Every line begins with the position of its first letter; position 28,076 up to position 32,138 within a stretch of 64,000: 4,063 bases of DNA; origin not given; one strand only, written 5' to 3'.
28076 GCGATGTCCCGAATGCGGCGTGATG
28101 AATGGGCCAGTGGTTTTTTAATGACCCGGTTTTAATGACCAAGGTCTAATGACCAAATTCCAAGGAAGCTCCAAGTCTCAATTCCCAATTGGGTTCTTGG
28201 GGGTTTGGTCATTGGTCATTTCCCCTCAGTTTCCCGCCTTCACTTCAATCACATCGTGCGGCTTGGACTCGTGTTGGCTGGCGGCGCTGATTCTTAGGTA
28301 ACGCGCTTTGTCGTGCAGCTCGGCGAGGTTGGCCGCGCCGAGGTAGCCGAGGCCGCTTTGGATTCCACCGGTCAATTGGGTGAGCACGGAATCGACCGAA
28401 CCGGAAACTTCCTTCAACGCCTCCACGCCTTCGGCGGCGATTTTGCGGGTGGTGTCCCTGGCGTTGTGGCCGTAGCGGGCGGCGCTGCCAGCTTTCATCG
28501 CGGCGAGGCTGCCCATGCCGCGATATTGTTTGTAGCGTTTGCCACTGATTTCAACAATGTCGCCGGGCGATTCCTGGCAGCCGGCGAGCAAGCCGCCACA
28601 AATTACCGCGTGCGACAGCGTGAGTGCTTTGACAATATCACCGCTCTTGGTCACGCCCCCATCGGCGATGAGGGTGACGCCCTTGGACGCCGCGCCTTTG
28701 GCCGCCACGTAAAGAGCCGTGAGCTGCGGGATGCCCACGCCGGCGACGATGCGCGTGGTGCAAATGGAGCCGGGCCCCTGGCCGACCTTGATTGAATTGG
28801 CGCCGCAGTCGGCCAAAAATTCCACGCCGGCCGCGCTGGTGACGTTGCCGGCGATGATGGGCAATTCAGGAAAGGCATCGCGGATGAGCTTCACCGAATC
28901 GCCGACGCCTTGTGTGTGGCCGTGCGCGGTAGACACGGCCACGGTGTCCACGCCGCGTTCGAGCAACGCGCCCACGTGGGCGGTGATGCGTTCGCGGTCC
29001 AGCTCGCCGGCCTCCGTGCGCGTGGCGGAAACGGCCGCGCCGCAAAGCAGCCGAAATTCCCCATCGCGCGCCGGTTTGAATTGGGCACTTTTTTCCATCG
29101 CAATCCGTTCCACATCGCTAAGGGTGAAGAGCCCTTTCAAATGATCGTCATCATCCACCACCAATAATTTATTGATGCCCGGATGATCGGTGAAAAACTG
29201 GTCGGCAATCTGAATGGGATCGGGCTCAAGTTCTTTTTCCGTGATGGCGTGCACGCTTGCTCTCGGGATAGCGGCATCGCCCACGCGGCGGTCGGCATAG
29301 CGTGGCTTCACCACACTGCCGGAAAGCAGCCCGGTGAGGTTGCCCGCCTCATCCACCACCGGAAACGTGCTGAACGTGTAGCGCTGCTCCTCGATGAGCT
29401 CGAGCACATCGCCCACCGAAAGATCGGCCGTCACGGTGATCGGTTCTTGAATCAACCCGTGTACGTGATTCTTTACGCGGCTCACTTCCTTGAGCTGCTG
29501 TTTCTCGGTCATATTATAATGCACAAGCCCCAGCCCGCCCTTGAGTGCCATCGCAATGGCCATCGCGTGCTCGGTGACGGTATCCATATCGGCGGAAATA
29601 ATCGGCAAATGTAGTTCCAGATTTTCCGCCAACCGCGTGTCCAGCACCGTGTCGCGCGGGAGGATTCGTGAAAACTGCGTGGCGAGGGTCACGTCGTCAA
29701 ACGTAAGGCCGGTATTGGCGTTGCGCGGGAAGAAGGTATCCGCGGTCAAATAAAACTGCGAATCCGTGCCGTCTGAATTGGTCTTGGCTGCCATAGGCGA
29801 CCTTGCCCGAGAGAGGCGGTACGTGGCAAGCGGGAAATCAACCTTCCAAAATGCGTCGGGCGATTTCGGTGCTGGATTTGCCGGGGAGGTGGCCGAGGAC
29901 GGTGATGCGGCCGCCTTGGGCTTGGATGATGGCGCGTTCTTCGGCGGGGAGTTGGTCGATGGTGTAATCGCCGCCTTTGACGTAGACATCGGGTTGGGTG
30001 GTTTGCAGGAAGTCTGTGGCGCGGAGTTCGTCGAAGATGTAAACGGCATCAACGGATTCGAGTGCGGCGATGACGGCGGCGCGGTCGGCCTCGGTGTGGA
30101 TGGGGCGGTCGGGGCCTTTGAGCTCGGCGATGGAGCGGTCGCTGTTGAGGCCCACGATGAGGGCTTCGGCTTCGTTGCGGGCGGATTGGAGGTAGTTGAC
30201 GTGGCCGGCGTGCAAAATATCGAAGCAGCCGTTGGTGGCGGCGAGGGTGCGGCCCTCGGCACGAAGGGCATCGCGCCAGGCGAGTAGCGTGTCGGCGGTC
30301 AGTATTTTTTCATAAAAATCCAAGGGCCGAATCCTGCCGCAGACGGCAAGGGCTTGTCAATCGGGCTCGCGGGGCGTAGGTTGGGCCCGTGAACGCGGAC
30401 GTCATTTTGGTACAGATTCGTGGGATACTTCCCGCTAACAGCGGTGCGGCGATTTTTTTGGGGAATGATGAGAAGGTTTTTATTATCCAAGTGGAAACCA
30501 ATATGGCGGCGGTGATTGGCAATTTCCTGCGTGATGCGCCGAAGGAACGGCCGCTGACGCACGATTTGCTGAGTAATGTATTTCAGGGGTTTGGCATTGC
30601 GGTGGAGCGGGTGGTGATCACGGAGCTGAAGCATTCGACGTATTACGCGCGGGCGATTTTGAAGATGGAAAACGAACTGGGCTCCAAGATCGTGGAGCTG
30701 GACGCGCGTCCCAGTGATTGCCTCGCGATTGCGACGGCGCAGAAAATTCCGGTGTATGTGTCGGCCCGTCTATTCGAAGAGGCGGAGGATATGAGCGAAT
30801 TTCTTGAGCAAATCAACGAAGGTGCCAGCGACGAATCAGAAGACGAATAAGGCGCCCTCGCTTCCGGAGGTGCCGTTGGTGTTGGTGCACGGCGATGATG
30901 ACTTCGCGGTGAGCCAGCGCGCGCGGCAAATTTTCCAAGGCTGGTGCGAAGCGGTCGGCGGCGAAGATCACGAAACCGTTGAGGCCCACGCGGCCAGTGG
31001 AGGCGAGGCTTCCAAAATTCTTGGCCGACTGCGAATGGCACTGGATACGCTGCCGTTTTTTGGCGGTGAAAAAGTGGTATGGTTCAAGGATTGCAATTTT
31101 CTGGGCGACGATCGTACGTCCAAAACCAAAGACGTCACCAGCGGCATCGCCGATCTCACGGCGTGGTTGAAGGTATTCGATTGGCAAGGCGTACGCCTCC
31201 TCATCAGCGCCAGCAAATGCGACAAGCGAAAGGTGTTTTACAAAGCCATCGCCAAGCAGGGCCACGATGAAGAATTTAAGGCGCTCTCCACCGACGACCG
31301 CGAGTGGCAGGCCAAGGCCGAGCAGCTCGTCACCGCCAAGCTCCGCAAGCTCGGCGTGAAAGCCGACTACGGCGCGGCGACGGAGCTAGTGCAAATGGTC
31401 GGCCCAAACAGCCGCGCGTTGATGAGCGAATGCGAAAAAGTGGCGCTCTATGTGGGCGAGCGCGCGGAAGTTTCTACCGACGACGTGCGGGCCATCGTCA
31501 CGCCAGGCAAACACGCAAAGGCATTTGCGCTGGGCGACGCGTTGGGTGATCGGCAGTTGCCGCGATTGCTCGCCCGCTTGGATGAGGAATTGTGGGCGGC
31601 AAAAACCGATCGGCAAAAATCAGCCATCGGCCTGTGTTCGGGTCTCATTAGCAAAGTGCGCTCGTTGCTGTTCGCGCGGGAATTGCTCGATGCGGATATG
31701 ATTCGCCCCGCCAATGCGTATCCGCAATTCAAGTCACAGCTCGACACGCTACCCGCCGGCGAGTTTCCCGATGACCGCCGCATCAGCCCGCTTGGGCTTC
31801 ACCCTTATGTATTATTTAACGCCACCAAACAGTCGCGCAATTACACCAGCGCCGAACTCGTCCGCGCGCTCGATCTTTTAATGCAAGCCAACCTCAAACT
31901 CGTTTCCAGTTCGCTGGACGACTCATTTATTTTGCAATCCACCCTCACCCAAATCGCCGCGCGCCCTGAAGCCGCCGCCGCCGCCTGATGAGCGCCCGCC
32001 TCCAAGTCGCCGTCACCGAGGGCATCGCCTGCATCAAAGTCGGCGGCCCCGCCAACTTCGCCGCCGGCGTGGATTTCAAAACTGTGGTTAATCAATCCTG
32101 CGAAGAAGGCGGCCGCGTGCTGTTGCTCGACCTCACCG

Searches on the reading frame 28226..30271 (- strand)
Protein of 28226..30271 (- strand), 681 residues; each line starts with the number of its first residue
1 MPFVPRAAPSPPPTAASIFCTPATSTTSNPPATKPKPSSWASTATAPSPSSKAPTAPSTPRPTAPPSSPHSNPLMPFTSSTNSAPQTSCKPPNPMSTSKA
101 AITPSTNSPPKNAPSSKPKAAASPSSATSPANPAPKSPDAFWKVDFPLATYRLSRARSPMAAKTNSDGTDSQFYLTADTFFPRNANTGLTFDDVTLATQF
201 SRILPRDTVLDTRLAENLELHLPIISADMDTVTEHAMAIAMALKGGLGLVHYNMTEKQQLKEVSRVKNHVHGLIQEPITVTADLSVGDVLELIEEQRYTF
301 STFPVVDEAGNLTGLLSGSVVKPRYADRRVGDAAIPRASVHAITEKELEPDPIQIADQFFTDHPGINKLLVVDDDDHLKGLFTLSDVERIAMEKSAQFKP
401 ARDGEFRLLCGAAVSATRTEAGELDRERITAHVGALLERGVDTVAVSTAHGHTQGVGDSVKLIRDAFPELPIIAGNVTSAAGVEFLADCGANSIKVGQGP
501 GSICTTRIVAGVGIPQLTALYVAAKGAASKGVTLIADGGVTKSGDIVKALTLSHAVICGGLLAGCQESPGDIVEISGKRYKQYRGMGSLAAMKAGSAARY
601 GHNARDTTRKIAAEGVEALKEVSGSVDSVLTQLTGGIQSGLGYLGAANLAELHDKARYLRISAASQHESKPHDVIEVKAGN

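Call 46: search_protein_families(library=pfam, proteins=[window:28226-30271:-], max_evalue=0.00001)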
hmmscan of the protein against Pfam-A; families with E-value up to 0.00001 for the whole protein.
window:28226-30271:- (681 aa): 2 families
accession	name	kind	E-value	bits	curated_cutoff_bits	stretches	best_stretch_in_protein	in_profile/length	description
PF00478.31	IMPDH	-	2.3e-121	405.5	25.6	1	188-672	1-345/345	IMP dehydrogenase / GMP reductase domain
PF00571.33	CBS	-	1.4e-12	48.2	24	1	275-317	7-47/57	CBS domain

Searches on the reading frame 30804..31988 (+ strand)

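Call 46: search_protein_families(library=pfam, proteins=[window:30804-31988:+], max_evalue=0.00001)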
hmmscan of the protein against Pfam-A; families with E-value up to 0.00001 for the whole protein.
window:30804-31988:+ (394 aa): 2 families
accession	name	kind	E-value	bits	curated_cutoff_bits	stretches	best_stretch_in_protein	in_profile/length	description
PF21694.2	DNA_pol3_delta_C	-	6.8e-07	29.8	27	1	328-383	65-120/121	DNA polymerase III delta subunit, C-terminal domain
PF06144.19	DNA_pol3_delta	-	9.2e-06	26.1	21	0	76-152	45-117/124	DNA polymerase III, delta subunit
